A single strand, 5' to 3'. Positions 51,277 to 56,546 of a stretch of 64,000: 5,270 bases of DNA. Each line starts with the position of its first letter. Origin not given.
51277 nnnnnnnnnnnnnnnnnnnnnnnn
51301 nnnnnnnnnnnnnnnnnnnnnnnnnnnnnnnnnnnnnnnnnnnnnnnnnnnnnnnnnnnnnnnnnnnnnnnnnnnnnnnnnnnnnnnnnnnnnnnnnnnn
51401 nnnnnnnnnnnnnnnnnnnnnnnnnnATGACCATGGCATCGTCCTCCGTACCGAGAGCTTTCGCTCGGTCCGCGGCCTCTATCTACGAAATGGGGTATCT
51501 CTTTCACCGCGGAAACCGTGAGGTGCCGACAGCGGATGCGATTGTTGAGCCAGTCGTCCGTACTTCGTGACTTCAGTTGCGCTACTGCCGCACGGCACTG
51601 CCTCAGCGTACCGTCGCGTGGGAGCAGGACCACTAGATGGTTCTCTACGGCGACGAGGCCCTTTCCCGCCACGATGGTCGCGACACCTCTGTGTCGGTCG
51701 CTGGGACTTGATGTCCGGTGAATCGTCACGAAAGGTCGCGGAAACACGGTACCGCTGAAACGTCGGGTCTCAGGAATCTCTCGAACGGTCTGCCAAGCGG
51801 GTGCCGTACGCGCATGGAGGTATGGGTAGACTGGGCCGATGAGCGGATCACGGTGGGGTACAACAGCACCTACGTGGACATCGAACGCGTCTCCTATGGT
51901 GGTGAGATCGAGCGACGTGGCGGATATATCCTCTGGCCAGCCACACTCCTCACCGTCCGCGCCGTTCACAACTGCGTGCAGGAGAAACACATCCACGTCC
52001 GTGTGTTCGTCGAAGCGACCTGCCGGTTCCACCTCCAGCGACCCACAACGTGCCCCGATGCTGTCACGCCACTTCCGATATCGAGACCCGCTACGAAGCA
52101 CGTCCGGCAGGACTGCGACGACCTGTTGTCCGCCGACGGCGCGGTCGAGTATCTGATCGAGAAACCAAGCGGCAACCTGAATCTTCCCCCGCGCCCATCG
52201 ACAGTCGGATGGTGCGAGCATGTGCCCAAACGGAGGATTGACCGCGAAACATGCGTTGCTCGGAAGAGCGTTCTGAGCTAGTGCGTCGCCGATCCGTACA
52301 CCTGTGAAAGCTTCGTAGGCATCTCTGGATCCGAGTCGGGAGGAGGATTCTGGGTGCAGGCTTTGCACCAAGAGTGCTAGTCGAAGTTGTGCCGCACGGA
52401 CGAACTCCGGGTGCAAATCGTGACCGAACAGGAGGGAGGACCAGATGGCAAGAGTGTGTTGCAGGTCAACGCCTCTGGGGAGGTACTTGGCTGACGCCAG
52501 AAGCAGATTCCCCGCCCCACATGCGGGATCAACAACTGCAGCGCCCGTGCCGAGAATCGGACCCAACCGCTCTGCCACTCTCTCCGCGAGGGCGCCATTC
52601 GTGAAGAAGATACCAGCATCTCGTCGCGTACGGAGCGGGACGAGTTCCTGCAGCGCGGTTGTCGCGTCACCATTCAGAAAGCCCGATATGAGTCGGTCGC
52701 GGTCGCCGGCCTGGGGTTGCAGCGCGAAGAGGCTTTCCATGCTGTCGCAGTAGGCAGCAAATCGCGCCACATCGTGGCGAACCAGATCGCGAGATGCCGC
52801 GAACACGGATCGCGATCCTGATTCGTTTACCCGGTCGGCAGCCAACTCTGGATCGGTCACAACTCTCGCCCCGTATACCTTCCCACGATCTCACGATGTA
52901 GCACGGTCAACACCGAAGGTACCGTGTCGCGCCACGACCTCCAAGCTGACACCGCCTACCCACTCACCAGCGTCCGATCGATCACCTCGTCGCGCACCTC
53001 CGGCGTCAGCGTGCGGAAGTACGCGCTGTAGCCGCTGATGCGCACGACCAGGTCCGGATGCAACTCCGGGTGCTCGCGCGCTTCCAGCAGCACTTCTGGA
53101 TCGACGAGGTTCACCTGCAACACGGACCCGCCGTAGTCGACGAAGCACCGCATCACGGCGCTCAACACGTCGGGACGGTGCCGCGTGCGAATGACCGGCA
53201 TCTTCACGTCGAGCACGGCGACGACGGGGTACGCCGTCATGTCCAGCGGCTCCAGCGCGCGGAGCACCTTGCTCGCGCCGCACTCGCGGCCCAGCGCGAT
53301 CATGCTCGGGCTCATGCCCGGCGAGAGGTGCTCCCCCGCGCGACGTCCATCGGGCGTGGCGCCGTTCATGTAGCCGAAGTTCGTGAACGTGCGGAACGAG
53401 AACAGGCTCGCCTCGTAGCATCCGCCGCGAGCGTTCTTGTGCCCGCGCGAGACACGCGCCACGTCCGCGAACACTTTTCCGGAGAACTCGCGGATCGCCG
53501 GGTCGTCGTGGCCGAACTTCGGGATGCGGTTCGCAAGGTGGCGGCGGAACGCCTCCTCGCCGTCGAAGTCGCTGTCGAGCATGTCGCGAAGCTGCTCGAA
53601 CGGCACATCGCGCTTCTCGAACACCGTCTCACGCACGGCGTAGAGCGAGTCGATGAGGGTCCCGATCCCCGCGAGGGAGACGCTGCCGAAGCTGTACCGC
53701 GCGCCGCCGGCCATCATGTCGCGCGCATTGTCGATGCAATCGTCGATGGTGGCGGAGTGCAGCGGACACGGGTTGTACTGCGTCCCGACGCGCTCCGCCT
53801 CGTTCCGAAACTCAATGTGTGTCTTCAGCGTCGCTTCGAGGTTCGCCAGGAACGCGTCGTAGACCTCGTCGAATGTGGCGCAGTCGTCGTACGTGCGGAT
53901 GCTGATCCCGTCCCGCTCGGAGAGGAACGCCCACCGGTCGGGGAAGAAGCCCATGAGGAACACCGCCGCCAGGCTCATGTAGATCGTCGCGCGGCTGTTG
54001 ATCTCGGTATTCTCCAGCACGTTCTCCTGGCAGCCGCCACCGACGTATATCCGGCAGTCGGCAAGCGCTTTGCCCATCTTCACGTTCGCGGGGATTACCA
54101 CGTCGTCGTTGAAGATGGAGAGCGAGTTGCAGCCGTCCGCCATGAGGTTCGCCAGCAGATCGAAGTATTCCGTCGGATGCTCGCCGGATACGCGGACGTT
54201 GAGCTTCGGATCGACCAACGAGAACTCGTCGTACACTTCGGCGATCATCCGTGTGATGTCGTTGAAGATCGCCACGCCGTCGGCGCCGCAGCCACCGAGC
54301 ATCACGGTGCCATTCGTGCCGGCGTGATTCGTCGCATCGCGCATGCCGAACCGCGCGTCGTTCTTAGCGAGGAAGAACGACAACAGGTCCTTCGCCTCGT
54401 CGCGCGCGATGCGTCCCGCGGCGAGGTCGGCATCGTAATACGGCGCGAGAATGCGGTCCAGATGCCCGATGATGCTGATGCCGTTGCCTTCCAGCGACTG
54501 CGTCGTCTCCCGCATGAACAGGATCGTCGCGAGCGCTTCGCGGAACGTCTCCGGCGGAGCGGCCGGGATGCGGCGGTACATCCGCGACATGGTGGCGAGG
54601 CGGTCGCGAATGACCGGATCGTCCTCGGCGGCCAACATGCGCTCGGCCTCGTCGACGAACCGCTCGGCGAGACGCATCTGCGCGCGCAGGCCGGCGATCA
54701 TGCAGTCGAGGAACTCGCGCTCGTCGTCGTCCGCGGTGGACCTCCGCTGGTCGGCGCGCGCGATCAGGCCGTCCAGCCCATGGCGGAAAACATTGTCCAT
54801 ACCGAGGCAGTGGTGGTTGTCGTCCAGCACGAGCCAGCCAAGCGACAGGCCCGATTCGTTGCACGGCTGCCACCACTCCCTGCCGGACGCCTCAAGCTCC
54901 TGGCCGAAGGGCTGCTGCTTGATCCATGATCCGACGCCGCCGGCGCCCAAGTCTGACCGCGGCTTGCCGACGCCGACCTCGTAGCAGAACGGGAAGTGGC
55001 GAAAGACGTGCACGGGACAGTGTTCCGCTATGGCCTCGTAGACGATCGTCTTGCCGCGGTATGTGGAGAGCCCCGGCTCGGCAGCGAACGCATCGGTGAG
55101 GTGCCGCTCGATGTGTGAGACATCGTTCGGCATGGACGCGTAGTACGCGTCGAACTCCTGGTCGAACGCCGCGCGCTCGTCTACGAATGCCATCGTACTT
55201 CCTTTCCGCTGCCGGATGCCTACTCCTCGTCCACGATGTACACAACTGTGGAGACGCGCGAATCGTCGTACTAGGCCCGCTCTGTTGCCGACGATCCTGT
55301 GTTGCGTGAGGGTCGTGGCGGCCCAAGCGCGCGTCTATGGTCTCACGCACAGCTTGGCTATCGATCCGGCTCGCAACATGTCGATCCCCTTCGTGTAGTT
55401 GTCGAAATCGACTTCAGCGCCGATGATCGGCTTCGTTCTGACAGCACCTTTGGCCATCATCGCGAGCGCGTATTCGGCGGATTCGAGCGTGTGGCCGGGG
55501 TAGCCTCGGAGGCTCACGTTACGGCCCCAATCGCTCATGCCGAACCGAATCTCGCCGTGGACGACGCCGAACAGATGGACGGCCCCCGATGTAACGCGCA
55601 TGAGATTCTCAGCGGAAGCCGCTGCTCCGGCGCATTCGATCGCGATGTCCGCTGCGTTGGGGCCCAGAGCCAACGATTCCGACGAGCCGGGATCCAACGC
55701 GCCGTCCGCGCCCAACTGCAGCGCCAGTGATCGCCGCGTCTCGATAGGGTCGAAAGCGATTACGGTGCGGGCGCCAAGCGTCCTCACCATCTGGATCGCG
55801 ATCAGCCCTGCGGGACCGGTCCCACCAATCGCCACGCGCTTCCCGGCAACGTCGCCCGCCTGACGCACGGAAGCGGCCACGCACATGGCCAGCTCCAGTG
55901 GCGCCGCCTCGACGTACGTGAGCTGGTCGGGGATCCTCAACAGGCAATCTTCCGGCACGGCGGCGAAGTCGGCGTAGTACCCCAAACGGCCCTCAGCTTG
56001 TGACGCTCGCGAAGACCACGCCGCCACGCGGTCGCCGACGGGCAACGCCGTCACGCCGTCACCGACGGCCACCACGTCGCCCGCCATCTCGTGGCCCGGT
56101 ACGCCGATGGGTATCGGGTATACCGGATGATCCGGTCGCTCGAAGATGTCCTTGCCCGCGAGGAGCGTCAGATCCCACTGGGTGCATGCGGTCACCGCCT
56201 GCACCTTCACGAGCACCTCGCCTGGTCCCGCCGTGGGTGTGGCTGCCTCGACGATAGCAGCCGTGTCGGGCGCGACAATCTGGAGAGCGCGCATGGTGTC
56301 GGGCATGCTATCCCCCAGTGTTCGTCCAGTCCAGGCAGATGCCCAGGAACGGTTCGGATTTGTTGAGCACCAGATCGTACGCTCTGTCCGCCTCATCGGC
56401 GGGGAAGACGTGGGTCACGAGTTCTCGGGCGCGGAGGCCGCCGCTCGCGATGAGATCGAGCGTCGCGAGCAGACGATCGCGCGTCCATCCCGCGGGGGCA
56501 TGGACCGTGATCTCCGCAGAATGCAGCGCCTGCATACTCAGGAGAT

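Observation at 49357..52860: Coupled N6A-methyltransferase / nuclease-less DUF262 / RelA-SpoT-like triad: candidate undescribed defence system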

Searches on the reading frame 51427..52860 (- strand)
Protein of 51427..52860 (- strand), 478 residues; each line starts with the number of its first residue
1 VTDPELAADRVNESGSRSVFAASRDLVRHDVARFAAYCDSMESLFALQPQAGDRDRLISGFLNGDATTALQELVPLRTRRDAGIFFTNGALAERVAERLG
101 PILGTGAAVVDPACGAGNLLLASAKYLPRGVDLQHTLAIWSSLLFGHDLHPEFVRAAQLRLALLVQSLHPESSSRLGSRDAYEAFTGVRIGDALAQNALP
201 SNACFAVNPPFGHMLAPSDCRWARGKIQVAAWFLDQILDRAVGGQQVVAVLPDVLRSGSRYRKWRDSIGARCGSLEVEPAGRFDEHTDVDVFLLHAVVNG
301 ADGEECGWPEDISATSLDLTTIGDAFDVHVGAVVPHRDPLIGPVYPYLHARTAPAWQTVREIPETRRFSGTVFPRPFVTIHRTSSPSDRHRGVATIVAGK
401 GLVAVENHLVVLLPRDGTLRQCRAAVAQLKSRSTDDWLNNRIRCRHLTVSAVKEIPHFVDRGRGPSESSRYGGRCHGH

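Call 3: search_protein_families(library=pfam, proteins=[window:51427-52860:-], max_evalue=1)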
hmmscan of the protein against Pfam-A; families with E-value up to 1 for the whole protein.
window:51427-52860:- (478 aa): 2 families
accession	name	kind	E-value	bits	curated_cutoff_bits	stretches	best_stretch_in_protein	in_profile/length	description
PF02384.22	N6_Mtase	-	0.00039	20.3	20.4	1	80-163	23-99/311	N-6 DNA Methylase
PF20473.4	MmeI_Mtase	-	0.12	12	27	1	108-127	22-41/259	MmeI, DNA-methyltransferase domain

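Call 4: search_protein_families(library=padloc, proteins=[window:51427-52860:-], max_evalue=1)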
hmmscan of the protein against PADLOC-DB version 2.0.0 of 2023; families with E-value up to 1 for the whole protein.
window:51427-52860:- (478 aa): 21 families
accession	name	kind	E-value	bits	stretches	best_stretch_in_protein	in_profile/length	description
PDLC03338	MTase_II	-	2.9e-11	40.8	1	72-220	119-264/604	Type II methyltransferase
PDLC04134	mad2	-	4.2e-09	33.8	1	67-299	255-446/492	mads_2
PDLC03335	MTase_II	-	3e-08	30.8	1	79-168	76-165/607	Type II methyltransferase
PDLC03026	MTase_I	-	3.1e-07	27.9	1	77-217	137-269/487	Type I methyltransferase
PDLC03025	MTase_I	-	4.3e-05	20.4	1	74-127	153-204/569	Type I methyltransferase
PDLC03719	oMTase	-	0.00012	19.2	1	66-139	9-87/387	orphan methyltransferase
PDLC03348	MTase_II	-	0.00037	17.1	1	74-166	212-314/727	Type II methyltransferase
PDLC03318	MTase_II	-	0.00041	16.8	1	67-129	328-388/723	Type II methyltransferase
PDLC03226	MTase_II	-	0.00045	17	1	77-164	11-96/579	Type II methyltransferase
PDLC03035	MTase_I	-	0.00056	16.6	1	80-128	172-217/653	Type I methyltransferase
PDLC03227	MTase_II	-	0.00092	16.2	1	376-414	371-411/494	Type II methyltransferase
PDLC03310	MTase_II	-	0.00094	16.1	1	81-131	10-60/475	Type II methyltransferase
PDLC03021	MTase_I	-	0.0014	15.5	1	76-132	157-211/491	Type I methyltransferase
PDLC03630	REase_MTase_IIG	-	0.003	13.4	1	71-169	359-474/1100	Type IIG restriction enzyme-methyltransferase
PDLC03038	MTase_I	-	0.01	11.7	1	82-129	170-215/896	Type I methyltransferase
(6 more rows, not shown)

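Call 5: search_protein_families(library=ncbifam, proteins=[window:51427-52860:-], max_evalue=1)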
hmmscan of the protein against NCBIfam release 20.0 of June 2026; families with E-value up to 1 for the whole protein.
window:51427-52860:- (478 aa): 3 families
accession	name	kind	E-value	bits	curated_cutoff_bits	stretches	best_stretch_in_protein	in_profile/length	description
NF047738.1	antiphage_MADS2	equivalog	1.3e-06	27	720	1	67-131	295-357/654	methylation-associated defense system DNA methyltransferase MAD2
TIGR02987.1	met_A_Alw26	exception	0.0068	15.2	353.5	1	82-127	3-53/523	Alw26I/Eco31I/Esp3I family type II restriction adenine-specific DNA-methyltransferase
NF033451.1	BREX_2_MTaseX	equivalog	0.32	8.6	400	1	107-197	225-318/1185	BREX-2 system adenine-specific DNA-methyltransferase PglX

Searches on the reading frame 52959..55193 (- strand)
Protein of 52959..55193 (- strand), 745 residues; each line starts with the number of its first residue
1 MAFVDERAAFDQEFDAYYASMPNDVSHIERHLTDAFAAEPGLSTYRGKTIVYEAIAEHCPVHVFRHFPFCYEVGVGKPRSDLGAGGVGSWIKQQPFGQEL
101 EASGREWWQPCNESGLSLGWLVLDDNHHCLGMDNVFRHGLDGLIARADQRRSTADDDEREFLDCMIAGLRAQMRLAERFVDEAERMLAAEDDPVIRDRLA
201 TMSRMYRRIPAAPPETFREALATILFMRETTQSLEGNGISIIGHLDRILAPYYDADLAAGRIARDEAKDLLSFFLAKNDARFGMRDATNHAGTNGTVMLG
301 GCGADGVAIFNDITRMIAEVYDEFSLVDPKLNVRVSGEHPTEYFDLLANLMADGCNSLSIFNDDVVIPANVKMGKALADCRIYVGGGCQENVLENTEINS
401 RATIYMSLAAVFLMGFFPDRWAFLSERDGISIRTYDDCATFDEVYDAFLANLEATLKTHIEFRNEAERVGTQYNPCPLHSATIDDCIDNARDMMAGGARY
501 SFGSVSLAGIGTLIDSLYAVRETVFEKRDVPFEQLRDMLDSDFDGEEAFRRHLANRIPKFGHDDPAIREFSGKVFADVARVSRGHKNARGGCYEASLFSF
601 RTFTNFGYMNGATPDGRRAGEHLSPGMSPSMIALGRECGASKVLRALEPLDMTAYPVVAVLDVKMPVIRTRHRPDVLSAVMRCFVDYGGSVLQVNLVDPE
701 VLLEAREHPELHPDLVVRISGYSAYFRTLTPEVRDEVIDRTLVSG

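Call 68: search_protein_families(library=pfam, proteins=[window:52959-55193:-], max_evalue=0.0001)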
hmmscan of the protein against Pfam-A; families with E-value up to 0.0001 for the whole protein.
window:52959-55193:- (745 aa): 2 families
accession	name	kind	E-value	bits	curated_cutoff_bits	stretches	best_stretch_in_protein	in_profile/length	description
PF02901.20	PFL-like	-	2.4e-105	354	24.3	1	125-605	157-645/647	Pyruvate formate lyase-like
PF01228.26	Gly_radical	-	1.8e-12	48.2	22.2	1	675-726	55-105/106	Glycine radical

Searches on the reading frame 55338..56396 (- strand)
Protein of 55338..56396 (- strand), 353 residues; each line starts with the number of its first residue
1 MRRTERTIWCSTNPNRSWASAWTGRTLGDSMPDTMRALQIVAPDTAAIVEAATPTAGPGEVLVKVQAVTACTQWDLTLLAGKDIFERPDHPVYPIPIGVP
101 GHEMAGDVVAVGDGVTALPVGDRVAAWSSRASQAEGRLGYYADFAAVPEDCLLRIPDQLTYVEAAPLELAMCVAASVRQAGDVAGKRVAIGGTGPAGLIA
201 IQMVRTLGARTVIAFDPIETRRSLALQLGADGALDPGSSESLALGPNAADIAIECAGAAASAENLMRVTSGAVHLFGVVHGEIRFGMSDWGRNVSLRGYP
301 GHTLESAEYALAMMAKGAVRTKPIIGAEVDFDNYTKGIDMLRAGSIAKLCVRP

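Call 68: search_protein_families(library=pfam, proteins=[window:55338-56396:-], max_evalue=0.0001)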
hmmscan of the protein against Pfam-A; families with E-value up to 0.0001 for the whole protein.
window:55338-56396:- (353 aa): 2 families
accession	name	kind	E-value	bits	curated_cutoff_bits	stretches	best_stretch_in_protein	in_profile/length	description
PF08240.17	ADH_N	-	9e-16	58.5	23.5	1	57-157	1-104/104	Alcohol dehydrogenase GroES-like domain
PF00107.32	ADH_zinc_N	-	1.6e-14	54.4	31.8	1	197-313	3-126/129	Zinc-binding dehydrogenase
